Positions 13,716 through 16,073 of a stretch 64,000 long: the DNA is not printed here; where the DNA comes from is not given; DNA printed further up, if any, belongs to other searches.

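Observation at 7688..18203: Composite gene cluster: a Rieske/cyt b complex, two extra quinol-oxidoreductase modules, five multiheme cytochromes and an outer-membrane beta-barrel, led by hemA (candidate extracellular electron-transfer system)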

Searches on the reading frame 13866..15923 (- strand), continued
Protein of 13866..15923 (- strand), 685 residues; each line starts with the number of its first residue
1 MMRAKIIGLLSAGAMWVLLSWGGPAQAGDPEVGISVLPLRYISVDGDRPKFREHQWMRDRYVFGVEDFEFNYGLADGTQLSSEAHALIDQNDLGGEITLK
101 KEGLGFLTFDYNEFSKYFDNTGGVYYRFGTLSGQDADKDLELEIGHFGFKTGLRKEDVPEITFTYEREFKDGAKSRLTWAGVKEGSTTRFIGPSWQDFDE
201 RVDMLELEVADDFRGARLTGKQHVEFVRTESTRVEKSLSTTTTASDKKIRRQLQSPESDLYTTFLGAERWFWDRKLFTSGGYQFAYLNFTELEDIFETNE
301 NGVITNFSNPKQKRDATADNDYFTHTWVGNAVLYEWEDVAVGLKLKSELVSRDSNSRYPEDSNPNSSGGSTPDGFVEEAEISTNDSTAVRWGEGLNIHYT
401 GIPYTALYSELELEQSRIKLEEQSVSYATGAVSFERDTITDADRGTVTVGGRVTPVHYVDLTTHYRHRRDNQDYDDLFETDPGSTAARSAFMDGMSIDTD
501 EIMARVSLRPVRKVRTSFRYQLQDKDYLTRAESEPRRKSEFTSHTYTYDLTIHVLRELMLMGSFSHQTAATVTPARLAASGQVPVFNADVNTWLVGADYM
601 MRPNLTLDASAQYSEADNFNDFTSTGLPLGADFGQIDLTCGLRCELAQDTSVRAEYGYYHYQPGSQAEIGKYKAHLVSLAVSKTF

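Call 70: find_encoding_contigs(protein=P0039, flank=10000, max_places=1)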
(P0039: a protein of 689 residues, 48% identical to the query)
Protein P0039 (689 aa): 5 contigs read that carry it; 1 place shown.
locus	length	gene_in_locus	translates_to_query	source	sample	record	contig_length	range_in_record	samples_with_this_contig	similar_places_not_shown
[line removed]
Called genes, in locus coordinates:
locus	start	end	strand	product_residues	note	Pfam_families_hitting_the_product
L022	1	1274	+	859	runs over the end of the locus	PF00690:Cation_ATPase_N, PF00122:E1-E2_ATPase, PF00702:Hydrolase, PF13246:Cation_ATPase, PF00689:Cation_ATPase_C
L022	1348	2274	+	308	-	PF04041:Glyco_hydro_130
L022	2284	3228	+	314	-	PF01266:DAO (faint), PF07992:Pyr_redox_2, PF13738:Pyr_redox_3, PF00070:Pyr_redox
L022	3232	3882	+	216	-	PF00027:cNMP_binding, PF13545:HTH_Crp_2, PF00325:Crp (faint)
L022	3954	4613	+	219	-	PF00027:cNMP_binding, PF13545:HTH_Crp_2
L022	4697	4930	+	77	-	-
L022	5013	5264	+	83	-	-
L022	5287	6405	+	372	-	PF05201:GlutR_N, PF01488:Shikimate_DH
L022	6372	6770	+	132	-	-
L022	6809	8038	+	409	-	-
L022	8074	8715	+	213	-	-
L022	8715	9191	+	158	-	-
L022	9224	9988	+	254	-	PF22113:Mtrc-MtrF_II-IV_dom (faint), PF22678:Cytochrom_c_NrfB-like (faint), PF14522:Cytochrome_C7 (faint), PF09699:Paired_CXXCH_1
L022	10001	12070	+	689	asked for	-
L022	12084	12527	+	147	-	PF00355:Rieske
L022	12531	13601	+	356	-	PF00033:Cytochrome_B, PF13631:Cytochrom_B_N_2, PF00032:Cytochrom_B_C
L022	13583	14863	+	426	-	PF02085:Cytochrom_CIII (faint), PF14522:Cytochrome_C7 (faint), PF14537:Cytochrom_c3_2 (weak), PF09699:Paired_CXXCH_1 (weak)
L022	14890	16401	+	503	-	PF03264:Cytochrom_NNT (weak), PF14522:Cytochrome_C7 (faint), PF14537:Cytochrom_c3_2 (faint)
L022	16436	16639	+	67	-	-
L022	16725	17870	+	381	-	PF01731:Arylesterase (faint), PF06739:SBBP (faint), PF08450:SGL (weak), PF25021:TEN_NHL (faint), PF01436:NHL (faint), PF17170:DUF5128 (faint)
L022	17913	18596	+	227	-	PF09699:Paired_CXXCH_1 (weak)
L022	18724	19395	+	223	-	PF14522:Cytochrome_C7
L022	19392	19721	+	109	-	PF14522:Cytochrome_C7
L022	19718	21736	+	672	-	-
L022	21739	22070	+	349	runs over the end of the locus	PF25021:TEN_NHL (faint), PF08450:SGL (weak), PF24684:Vgb_lyase (weak), PF23500:DUF7133 (faint), PF17170:DUF5128 (faint), PF01436:NHL (weak)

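Call 71: find_encoding_contigs(protein=P0085, flank=10000, max_places=1)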
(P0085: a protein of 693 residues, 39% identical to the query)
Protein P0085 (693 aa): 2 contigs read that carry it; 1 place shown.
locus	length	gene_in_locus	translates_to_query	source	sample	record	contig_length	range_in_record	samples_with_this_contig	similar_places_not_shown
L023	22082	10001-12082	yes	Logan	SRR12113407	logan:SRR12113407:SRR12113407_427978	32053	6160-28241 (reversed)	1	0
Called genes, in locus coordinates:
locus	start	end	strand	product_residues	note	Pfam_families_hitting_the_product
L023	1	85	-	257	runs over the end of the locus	PF03364:Polyketide_cyc (weak)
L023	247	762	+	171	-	-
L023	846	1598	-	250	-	PF04402:SIMPL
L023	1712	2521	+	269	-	PF02582:DUF155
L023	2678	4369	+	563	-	PF03460:NIR_SIR_ferr, PF01077:NIR_SIR, PF03460:NIR_SIR_ferr, PF01077:NIR_SIR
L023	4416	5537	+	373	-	PF04055:Radical_SAM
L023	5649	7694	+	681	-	PF01926:MMR_HSR1, PF02421:FeoB_N, PF04548:AIG1 (weak), PF17910:FeoB_Cyto (weak), PF07670:Gate, PF07664:FeoB_C, PF07670:Gate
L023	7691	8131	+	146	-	PF04023:FeoA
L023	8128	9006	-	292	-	PF00126:HTH_1, PF03466:LysR_substrate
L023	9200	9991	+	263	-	PF14522:Cytochrome_C7 (faint), PF22678:Cytochrom_c_NrfB-like (faint), PF09699:Paired_CXXCH_1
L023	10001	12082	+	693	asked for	-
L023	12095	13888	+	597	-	PF05140:ResB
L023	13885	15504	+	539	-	PF01578:Cytochrom_C_asm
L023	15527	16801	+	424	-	PF09699:Paired_CXXCH_1 (faint), PF14522:Cytochrome_C7 (faint), PF22113:Mtrc-MtrF_II-IV_dom (faint), PF14537:Cytochrom_c3_2 (weak)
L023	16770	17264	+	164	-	PF00355:Rieske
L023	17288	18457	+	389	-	PF00033:Cytochrome_B, PF13631:Cytochrom_B_N_2, PF00032:Cytochrom_B_C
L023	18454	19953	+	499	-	PF03264:Cytochrom_NNT (faint), PF14522:Cytochrome_C7 (faint), PF14537:Cytochrom_c3_2 (faint)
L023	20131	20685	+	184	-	PF02085:Cytochrom_CIII (faint), PF22113:Mtrc-MtrF_II-IV_dom (faint), PF13435:Cytochrome_C554, PF14522:Cytochrome_C7 (weak), PF14537:Cytochrom_c3_2 (weak)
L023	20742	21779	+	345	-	PF01814:Hemerythrin (weak)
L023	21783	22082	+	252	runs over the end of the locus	PF00849:PseudoU_synth_2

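Call 72: find_encoding_contigs(protein=P0081, flank=10000, max_places=1)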
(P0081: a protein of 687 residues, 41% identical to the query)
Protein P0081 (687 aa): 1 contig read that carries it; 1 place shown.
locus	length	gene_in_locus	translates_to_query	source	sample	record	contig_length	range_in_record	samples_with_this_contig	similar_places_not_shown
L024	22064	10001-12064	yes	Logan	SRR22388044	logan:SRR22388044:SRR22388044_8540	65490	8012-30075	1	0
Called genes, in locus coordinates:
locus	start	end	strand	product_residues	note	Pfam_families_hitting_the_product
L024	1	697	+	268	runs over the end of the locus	PF25025:EF-Ts_N (faint), PF00889:EF_TS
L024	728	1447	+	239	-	PF00696:AA_kinase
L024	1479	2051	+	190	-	PF01765:RRF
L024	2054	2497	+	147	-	PF13174:TPR_6 (faint), PF13176:TPR_7 (faint), PF13424:TPR_12 (faint), PF13414:TPR_11, PF21033:RMD1-3 (weak), PF00515:TPR_1 (weak), PF07719:TPR_2 (weak), PF13181:TPR_8 (weak), +5 more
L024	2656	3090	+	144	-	-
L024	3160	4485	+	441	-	PF00989:PAS, PF08448:PAS_4 (weak), PF13188:PAS_8 (weak), PF13426:PAS_9, PF08447:PAS_3 (weak), PF00512:HisKA, PF02518:HATPase_c, PF13589:HATPase_c_3 (faint)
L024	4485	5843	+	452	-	PF00072:Response_reg, PF00158:Sigma54_activat, PF01078:Mg_chelatase (faint), PF14532:Sigma54_activ_2, PF07728:AAA_5 (weak), PF25601:AAA_lid_14, PF02954:HTH_8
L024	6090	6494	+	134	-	PF00072:Response_reg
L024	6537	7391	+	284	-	PF01545:Cation_efflux, PF16916:ZT_dimer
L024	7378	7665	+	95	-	-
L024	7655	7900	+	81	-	-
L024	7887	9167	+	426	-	PF05940:NnrS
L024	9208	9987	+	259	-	PF14522:Cytochrome_C7 (faint), PF22678:Cytochrom_c_NrfB-like (faint), PF09699:Paired_CXXCH_1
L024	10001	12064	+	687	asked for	-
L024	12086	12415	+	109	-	-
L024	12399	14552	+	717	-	PF02629:CoA_binding, PF13380:CoA_binding_2, PF13607:Succ_CoA_lig, PF19045:Ligase_CoA_2, PF13549:ATP-grasp_5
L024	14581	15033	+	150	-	-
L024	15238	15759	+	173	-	PF00582:Usp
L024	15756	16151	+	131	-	PF00072:Response_reg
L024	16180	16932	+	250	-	PF13189:Cytidylate_kin2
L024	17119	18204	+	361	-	PF00365:PFK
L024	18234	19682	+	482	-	PF01842:ACT (weak), PF13291:ACT_4, PF00390:malic, PF03949:Malic_M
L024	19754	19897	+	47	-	-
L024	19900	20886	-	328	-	PF01435:Peptidase_M48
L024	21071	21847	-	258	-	-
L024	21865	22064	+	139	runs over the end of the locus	PF04238:DUF420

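Call 84: search_protein_families(library=pfam, proteins=[L011:2558-2920:+, L011:3182-4564:+, L011:4578-5405:+, L011:5419-7866:+, L011:7727-8476:+, L011:8455-8997:+, L011:11998-14373:+, L011:14337-14858:+], max_evalue=0.001)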
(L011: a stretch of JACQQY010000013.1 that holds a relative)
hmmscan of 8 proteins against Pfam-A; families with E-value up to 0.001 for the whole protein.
L011:2558-2920:+ (120 aa): 0 families

L011:3182-4564:+ (460 aa): 1 family
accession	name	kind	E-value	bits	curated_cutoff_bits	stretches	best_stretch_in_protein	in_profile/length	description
PF07716.20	bZIP_2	-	0.00032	21.2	22.3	1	55-84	23-52/54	Basic region leucine zipper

L011:4578-5405:+ (275 aa): 10 families
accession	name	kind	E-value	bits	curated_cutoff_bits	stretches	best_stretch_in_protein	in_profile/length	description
PF13247.11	Fer4_11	-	1.9e-19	70.1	26.2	1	107-165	4-63/100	4Fe-4S dicluster domain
PF13237.11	Fer4_10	-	4.2e-11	43.1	25.5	2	111-157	7-53/53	4Fe-4S dicluster domain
PF12838.12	Fer4_7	-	8.8e-10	39.3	27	1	113-160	2-52/52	4Fe-4S dicluster domain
PF13187.11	Fer4_9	-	1.4e-08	35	27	1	113-160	2-51/52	4Fe-4S dicluster domain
PF00037.32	Fer4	-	8.9e-07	28.9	21.1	1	139-160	1-22/24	4Fe-4S binding domain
PF12797.12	Fer4_2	-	2e-05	24.7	24.5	1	60-79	2-21/22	4Fe-4S binding domain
PF25160.1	LdpA_Fe-S-bd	-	0.0001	22.5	27.6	1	116-159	5-41/49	LdpA Fe-S cluster-binding domain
PF13534.11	Fer4_17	-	0.0002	22.3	22.2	0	146-186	2-32/61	4Fe-4S dicluster domain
PF12837.12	Fer4_6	-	0.00027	21.2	25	0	139-160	2-23/24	4Fe-4S binding domain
PF14697.11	Fer4_21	-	0.00074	20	35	0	113-158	8-53/59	4Fe-4S dicluster domain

L011:5419-7866:+ (815 aa): 3 families
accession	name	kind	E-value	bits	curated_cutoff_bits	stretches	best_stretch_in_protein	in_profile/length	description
PF00384.28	Molybdopterin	-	2.4e-36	126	24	1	116-503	1-321/353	Molybdopterin oxidoreductase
PF01568.27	Molydop_binding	-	1.2e-20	74.1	26.8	1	694-802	1-103/110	Molydopterin dinucleotide binding domain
PF04879.21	Molybdop_Fe4S4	-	1.3e-05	25.5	22.7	1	46-112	3-54/55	Molybdopterin oxidoreductase Fe4S4 domain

L011:7727-8476:+ (249 aa): 1 family
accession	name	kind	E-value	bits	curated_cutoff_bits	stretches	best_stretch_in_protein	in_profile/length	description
PF02613.20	Nitrate_red_del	-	2.7e-21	76.5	22.2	1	78-201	21-134/136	Nitrate reductase delta subunit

L011:8455-8997:+ (180 aa): 1 family
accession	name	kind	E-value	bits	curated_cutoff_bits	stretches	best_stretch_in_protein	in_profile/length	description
PF04536.20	TPM_phosphatase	-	1.2e-19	71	22.1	1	39-165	1-124/125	TPM domain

L011:11998-14373:+ (791 aa): 3 families
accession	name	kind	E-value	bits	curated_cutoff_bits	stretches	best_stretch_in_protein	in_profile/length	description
PF00384.28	Molybdopterin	-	2e-66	224.9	24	1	113-564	1-347/353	Molybdopterin oxidoreductase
PF01568.27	Molydop_binding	-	4.7e-25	88.2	26.8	1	674-782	1-110/110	Molydopterin dinucleotide binding domain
PF04879.21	Molybdop_Fe4S4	-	3.1e-17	62.7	22.7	1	57-109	2-54/55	Molybdopterin oxidoreductase Fe4S4 domain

L011:14337-14858:+ (173 aa): 4 families
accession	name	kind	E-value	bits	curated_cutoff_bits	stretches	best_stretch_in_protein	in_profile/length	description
PF03892.19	NapB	-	2.2e-08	34.7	25.1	0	42-81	35-86/127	Nitrate reductase cytochrome c-type subunit (NapB)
PF09699.15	Paired_CXXCH_1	-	2.9e-06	27.3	20.6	0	127-165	1-39/41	Doubled CXXCH motif (Paired_CXXCH_1)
PF22678.1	Cytochrom_c_NrfB-like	-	0.00043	21.1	27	0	132-162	33-65/89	Cytochrome c-type protein NrfB-like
PF14537.11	Cytochrom_c3_2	-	0.00072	20.4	25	0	58-91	54-78/79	Cytochrome c3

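Call 86: search_protein_families(library=pfam, proteins=[L022:6372-6770:+, L020:5867-6163:+, L001:12051-12431:+, L022:6809-8038:+, L022:19718-21736:+, L022:8074-8715:+], max_evalue=1)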
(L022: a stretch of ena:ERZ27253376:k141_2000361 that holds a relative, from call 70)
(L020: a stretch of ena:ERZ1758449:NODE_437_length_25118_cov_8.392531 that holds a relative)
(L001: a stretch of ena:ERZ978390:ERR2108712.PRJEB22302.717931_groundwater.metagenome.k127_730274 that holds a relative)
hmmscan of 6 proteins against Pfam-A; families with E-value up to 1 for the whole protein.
L022:6372-6770:+ (132 aa): 3 families
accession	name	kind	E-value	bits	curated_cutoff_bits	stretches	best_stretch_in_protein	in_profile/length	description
PF09086.16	DUF1924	-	0.031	15.1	22.5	1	32-78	13-61/96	Domain of unknown function (DUF1924)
PF18884.5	TSP3_bac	-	0.042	14.1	25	1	97-113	1-17/22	Bacterial TSP3 repeat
PF03730.19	Ku_C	-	0.14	13.1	23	1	68-95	18-45/90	Ku70/Ku80 C-terminal arm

L020:5867-6163:+ (98 aa): 1 family
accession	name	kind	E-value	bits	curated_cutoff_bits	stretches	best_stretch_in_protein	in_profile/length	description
PF22297.1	PccH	-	0.14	12.6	24.4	1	34-64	8-38/133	PccH Cytochrome c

L001:12051-12431:+ (126 aa): 6 families
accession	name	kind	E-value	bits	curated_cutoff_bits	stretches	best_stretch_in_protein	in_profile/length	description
PF21342.2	SoxA-TsdA_cyt-c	-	0.0002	21.7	27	1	52-123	2-82/88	SoxA/TsdA, cytochrome c domain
PF03150.19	CCP_MauG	-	0.0058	17.7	25.6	1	47-87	2-44/149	Di-haem cytochrome c peroxidase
PF09943.14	DUF2175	-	0.012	16.3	25.1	1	53-117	15-78/98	Uncharacterized protein conserved in archaea (DUF2175)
PF13442.11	Cytochrome_CBB3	-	0.1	13.3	27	1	66-120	13-68/68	Cytochrome C oxidase, cbb3-type, subunit III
PF24115.1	DUF7389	-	0.15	12.7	27.8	1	94-121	27-54/67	Domain of unknown function (DUF7389)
PF00034.26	Cytochrom_C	-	0.35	12.6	21.3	0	106-122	69-88/90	Cytochrome c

L022:6809-8038:+ (409 aa): 0 families

L022:19718-21736:+ (672 aa): 0 families

L022:8074-8715:+ (213 aa): 0 families
